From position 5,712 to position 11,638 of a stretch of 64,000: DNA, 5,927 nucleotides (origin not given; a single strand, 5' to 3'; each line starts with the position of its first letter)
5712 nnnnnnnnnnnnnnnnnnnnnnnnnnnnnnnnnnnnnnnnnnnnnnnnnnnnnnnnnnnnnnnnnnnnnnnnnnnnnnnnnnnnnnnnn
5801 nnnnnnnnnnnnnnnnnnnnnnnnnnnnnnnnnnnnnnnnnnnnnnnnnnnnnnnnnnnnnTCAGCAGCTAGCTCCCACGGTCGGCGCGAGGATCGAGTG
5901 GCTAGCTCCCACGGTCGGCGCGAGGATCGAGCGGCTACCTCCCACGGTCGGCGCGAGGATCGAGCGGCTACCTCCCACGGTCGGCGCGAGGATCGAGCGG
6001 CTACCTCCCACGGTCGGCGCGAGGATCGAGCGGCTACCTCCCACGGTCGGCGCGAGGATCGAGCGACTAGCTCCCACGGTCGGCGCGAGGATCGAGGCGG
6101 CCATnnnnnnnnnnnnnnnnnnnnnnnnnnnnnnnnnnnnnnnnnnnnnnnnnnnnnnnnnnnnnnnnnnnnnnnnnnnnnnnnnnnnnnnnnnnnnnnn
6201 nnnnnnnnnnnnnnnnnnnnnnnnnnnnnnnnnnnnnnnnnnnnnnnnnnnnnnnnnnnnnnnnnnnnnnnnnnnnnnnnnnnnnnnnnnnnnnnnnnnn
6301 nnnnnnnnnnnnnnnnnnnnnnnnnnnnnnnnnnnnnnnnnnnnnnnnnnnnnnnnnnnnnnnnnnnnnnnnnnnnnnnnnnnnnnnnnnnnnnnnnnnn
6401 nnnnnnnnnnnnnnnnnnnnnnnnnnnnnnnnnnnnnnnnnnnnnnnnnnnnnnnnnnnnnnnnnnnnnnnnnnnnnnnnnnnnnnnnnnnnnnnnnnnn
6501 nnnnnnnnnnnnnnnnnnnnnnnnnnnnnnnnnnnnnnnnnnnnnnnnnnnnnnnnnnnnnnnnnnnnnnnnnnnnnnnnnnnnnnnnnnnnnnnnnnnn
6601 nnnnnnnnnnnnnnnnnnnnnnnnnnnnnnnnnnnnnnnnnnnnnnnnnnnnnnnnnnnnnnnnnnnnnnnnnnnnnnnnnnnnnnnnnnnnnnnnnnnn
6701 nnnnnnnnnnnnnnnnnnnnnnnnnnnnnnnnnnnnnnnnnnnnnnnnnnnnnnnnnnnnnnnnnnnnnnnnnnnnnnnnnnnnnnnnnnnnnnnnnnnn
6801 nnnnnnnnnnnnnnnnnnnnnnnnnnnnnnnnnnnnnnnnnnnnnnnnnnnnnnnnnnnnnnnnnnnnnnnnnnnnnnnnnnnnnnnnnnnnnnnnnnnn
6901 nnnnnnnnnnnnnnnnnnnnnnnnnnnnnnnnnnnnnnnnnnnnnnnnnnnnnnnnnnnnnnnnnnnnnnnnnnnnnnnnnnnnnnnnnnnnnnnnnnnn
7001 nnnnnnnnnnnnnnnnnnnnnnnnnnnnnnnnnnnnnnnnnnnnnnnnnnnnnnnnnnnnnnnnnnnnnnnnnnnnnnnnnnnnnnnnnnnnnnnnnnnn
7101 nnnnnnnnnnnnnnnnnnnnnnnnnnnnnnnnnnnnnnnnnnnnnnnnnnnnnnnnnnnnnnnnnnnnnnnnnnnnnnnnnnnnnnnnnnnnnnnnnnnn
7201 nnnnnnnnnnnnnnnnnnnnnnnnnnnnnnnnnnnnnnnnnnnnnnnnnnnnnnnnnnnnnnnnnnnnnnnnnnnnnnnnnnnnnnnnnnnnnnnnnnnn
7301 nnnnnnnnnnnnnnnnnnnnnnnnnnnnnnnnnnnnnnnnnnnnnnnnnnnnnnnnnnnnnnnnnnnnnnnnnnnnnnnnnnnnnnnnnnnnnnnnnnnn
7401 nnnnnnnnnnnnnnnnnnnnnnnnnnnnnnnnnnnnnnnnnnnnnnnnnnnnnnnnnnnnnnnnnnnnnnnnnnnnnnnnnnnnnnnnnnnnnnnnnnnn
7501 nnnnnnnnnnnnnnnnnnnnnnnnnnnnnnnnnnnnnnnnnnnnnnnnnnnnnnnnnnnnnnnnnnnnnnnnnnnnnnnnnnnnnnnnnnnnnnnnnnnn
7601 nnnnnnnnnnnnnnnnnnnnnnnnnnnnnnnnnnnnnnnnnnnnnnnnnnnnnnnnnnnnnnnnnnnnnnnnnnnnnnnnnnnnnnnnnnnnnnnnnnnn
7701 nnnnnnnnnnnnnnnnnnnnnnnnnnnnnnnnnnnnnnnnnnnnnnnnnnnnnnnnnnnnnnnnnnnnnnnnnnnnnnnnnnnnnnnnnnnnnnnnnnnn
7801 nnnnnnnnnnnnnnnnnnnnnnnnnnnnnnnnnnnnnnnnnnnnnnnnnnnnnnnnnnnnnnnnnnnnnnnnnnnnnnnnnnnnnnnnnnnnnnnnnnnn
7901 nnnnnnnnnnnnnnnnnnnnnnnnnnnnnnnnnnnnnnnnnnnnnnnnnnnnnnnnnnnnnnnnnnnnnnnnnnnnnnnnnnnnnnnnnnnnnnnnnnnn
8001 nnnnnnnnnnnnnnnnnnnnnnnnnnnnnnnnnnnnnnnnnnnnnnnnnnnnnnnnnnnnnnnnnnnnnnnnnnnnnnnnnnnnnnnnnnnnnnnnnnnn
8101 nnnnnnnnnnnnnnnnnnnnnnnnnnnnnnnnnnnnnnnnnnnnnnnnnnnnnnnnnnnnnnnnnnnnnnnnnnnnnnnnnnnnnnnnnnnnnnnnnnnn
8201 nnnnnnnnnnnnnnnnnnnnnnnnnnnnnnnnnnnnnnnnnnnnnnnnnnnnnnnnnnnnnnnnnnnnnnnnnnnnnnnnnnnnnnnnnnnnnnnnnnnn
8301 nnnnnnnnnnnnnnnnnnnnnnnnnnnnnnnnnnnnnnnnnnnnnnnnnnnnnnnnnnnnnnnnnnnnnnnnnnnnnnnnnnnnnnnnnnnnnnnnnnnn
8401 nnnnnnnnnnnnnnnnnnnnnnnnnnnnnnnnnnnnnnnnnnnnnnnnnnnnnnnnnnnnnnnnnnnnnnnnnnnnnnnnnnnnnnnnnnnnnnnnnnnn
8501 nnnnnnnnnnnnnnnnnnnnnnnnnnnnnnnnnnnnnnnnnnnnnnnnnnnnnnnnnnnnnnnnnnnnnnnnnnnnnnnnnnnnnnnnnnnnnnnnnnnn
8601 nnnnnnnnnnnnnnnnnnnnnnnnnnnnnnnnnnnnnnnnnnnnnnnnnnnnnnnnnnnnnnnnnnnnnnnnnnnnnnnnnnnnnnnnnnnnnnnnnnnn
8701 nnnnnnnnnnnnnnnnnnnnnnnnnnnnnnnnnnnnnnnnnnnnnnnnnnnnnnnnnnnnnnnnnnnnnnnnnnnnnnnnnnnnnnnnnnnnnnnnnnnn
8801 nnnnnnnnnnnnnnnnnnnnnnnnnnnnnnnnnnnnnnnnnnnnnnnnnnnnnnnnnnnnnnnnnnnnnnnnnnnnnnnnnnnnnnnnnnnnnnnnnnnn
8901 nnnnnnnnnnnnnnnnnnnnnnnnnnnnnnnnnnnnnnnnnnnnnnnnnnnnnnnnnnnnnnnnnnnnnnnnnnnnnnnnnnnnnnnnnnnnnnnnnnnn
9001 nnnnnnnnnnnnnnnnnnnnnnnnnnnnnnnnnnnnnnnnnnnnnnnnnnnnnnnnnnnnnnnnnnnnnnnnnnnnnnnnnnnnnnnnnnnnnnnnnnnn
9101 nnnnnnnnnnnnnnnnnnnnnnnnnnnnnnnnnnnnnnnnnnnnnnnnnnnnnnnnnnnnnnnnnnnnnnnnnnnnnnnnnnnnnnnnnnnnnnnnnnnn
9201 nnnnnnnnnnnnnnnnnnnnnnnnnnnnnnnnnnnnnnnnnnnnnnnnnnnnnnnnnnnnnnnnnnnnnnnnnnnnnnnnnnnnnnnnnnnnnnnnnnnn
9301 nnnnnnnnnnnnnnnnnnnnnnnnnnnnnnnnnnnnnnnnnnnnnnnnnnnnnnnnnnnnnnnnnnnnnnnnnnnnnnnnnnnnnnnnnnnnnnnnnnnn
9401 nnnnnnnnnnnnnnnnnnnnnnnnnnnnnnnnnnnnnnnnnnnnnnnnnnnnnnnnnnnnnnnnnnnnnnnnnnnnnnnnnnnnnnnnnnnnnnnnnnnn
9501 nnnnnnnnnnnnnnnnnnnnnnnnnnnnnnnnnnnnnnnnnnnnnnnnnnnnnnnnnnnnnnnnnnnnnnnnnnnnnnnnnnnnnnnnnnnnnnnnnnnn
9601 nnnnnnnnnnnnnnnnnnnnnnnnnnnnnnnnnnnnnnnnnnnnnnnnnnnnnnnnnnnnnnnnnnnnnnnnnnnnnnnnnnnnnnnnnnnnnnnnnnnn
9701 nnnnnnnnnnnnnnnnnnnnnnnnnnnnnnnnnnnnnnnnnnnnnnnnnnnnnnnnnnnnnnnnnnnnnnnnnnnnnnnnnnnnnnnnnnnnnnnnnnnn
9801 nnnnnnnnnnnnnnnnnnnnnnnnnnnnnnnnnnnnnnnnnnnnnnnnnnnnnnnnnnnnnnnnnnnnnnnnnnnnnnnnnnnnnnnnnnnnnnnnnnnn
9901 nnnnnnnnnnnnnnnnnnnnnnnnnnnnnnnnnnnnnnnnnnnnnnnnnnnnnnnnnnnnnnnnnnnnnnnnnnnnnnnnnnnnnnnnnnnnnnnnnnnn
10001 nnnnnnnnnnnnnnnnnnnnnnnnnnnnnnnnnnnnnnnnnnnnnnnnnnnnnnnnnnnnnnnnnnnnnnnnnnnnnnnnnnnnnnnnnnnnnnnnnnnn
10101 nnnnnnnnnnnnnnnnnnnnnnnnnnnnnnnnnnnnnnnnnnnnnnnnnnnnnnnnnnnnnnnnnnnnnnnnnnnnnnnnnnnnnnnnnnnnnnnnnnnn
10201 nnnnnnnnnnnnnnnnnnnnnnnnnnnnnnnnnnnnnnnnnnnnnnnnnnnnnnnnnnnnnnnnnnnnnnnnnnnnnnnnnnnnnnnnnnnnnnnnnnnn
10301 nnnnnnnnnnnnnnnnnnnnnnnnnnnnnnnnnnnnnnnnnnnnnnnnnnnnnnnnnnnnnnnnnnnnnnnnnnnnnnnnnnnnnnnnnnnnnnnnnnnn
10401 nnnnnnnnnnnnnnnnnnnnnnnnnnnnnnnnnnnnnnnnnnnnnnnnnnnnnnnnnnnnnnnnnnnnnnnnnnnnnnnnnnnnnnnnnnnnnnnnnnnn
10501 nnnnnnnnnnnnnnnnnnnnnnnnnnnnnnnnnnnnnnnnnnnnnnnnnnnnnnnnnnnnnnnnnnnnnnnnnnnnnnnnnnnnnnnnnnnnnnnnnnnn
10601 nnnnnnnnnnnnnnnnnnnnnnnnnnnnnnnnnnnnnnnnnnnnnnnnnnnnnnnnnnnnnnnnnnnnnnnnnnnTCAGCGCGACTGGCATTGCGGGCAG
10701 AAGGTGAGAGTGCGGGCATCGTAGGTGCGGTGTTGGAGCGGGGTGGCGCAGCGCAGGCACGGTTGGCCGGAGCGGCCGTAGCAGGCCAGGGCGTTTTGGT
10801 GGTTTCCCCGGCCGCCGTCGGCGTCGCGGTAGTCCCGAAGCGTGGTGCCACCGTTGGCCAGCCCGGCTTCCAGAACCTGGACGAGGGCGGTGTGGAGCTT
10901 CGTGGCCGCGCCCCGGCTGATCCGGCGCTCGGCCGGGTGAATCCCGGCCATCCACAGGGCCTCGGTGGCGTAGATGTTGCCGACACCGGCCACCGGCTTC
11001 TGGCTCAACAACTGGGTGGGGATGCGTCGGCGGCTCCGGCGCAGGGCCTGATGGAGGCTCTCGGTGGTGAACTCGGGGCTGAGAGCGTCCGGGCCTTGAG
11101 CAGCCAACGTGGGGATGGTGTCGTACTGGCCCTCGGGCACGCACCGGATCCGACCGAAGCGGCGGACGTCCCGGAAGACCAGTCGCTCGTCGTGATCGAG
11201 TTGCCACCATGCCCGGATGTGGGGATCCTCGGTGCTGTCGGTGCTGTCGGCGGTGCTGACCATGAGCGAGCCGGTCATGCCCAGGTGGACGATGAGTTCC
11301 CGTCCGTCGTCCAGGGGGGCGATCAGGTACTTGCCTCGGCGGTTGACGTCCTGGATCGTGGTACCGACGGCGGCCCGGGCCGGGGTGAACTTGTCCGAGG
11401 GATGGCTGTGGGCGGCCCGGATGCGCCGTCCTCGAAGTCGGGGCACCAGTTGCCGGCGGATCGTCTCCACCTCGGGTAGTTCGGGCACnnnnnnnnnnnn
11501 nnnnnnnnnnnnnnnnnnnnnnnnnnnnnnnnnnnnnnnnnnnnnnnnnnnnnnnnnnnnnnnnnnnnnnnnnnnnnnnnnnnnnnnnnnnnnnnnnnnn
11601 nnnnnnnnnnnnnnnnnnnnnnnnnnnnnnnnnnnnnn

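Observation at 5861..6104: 33-bp x7 array forms an 80-codon ORF that bridges two partner-switching genes stop-to-start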

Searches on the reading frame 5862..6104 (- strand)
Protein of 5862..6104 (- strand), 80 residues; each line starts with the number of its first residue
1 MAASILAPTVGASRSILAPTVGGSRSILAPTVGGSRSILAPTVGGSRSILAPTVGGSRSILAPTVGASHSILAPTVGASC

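Call 11: search_protein_families(library=pfam, proteins=[window:5862-6104:-], max_evalue=0.01)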
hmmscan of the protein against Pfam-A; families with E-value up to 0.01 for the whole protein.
window:5862-6104:- (80 aa): 1 family
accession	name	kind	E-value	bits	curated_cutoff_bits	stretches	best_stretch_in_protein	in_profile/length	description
PF06715.18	Gp5_C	-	0.004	17.6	20.4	0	20-27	6-13/24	Gp5 C-terminal repeat (3 copies)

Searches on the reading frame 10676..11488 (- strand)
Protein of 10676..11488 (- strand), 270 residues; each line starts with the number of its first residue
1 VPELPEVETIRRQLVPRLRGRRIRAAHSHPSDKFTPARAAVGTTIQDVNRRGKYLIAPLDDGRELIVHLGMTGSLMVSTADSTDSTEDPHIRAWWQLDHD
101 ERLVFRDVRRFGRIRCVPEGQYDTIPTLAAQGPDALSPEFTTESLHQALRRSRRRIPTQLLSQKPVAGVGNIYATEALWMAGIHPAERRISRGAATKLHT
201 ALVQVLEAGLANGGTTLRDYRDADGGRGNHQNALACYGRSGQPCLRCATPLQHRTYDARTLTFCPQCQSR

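Call 52: search_protein_families(library=pfam, proteins=[window:10676-11488:-], max_evalue=0.001)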
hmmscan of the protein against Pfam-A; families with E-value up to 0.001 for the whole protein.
window:10676-11488:- (270 aa): 3 families
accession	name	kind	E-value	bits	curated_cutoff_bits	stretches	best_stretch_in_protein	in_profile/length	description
PF01149.29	Fapy_DNA_glyco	-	2.5e-30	105.9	25.5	1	1-114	1-117/117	Formamidopyrimidine-DNA glycosylase N-terminal domain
PF06831.19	H2TH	-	2.9e-21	75.7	34.7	1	132-218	2-90/93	Formamidopyrimidine-DNA glycosylase H2TH domain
PF06827.20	zf-FPG_IleRS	-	8.1e-05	22.8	21.3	1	241-270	1-30/30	Zinc finger found in FPG and IleRS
